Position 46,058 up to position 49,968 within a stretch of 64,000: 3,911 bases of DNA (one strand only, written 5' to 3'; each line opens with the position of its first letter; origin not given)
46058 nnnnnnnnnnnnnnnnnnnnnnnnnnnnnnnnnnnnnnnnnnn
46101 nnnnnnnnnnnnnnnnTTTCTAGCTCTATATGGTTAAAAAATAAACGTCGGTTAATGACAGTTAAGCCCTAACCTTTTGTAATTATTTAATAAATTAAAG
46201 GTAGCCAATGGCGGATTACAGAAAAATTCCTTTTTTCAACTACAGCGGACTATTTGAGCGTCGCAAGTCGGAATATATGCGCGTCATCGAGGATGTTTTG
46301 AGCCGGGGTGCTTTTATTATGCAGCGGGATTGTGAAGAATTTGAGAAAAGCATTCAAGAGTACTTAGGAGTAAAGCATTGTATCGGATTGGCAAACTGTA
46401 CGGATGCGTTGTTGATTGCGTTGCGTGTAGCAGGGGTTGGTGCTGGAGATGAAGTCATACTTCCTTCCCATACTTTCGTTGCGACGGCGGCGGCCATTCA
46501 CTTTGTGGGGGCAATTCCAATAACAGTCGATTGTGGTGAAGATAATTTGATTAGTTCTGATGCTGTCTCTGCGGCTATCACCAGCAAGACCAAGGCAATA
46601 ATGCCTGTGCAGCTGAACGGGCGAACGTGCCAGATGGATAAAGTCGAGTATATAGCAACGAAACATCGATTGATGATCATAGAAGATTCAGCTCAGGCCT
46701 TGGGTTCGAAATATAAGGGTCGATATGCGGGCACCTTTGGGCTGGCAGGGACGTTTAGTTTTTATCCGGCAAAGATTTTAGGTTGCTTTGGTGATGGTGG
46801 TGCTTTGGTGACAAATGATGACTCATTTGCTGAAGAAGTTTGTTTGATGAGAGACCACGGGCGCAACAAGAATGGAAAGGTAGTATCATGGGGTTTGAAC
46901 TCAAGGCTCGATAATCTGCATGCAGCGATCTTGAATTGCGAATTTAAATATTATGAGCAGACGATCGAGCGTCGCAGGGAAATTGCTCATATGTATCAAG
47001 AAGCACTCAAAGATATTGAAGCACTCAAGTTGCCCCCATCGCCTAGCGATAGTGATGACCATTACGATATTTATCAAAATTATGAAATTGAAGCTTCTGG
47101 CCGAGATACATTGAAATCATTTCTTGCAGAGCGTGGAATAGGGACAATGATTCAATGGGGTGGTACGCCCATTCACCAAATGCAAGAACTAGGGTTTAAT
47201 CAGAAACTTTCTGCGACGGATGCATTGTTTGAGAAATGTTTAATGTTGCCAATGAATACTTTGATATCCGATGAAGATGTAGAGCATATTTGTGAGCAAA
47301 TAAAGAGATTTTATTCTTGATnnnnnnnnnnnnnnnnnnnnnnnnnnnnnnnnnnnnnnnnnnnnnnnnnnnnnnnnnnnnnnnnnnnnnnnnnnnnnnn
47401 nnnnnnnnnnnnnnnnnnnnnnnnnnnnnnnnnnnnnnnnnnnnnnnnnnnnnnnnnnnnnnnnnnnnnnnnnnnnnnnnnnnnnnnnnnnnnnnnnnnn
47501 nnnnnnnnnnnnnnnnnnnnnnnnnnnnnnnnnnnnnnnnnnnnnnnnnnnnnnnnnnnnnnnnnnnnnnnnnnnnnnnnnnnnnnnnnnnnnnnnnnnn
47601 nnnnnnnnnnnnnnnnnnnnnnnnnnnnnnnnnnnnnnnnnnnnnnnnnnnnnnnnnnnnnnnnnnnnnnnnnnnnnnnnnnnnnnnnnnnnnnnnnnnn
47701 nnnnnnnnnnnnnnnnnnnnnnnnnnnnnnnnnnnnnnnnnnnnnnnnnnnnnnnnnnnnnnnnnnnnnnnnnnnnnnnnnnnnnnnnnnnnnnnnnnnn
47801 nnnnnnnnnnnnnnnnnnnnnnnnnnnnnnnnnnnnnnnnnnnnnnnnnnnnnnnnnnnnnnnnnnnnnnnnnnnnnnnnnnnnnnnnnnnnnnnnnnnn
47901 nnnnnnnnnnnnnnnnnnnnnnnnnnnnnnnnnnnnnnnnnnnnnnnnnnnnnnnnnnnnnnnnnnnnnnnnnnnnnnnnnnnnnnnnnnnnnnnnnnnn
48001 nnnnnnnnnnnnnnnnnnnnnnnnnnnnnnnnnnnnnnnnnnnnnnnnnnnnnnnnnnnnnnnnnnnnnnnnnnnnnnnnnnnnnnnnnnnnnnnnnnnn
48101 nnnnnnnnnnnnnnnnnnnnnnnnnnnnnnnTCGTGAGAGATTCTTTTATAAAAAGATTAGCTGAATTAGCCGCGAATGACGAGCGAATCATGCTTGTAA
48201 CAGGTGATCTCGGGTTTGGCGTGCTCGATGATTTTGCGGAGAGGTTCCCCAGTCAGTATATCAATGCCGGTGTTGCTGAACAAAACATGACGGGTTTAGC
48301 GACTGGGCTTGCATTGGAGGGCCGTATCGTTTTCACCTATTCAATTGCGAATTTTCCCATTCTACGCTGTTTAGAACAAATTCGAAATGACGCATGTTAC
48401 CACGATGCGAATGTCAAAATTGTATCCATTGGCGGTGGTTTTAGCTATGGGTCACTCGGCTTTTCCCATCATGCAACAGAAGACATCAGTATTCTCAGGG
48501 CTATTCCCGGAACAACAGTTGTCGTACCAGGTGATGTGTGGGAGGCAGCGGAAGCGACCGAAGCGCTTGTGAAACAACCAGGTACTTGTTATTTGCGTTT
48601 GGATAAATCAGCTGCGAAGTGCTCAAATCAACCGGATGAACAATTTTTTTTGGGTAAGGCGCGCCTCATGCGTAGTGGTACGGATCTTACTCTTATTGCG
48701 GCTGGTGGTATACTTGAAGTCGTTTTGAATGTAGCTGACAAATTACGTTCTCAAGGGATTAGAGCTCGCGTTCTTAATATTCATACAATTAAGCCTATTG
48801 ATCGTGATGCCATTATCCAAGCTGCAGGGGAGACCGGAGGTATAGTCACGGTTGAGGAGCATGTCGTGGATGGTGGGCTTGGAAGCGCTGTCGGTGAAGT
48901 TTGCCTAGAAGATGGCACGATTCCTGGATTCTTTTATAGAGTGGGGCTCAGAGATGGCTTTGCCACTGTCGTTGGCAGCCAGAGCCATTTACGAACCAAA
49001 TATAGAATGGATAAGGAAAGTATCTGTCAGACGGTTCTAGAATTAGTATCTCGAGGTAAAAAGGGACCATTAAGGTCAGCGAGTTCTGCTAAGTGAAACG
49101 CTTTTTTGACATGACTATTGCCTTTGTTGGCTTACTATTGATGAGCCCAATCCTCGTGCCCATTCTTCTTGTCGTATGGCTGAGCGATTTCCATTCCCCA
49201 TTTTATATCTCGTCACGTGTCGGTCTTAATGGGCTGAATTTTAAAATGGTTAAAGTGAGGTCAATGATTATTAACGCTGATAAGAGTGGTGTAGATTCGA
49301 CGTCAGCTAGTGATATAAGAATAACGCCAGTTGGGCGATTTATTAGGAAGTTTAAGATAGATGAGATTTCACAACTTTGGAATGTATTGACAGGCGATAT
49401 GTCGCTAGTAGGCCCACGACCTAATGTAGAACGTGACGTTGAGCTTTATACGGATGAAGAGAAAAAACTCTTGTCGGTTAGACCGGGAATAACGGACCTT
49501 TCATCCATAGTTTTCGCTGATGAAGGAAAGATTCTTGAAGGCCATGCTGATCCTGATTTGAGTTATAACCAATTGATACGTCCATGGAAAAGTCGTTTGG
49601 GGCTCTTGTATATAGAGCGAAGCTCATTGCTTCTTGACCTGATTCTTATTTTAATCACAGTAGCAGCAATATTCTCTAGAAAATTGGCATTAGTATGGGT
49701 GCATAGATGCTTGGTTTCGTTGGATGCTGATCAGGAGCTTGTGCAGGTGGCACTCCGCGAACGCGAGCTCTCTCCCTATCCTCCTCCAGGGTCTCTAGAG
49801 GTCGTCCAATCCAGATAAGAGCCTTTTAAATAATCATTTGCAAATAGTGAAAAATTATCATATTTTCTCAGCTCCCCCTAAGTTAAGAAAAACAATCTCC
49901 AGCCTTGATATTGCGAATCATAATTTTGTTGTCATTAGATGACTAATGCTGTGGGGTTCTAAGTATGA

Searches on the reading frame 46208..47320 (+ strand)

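Call 17: search_protein_families(library=pfam, proteins=[window:46208-47320:+], max_evalue=0.00001)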
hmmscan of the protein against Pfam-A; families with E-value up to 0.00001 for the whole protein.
window:46208-47320:+ (370 aa): 1 family
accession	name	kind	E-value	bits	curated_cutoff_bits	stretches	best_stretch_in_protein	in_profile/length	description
PF01041.23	DegT_DnrJ_EryC1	-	8.1e-100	335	19.8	1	20-365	4-359/360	DegT/DnrJ/EryC1/StrS aminotransferase family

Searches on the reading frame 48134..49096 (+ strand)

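Call 17: search_protein_families(library=pfam, proteins=[window:48134-49096:+], max_evalue=0.00001)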
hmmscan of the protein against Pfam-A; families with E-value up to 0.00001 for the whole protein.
window:48134-49096:+ (320 aa): 2 families
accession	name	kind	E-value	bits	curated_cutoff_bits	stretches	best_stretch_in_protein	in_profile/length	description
PF02779.29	Transket_pyr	-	4.4e-28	98.5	27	1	1-160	5-171/174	Transketolase, pyrimidine binding domain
PF02780.25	Transketolase_C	-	1.6e-25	89.9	25.9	1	174-297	1-124/124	Transketolase, C-terminal domain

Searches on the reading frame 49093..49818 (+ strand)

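Call 17: search_protein_families(library=pfam, proteins=[window:49093-49818:+], max_evalue=0.00001)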
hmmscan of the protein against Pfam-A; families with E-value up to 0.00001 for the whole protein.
window:49093-49818:+ (241 aa): 1 family
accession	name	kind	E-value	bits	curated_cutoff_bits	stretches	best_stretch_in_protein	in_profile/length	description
PF02397.22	Bac_transf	-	2.6e-49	167.6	27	1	2-194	1-178/179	Bacterial sugar transferase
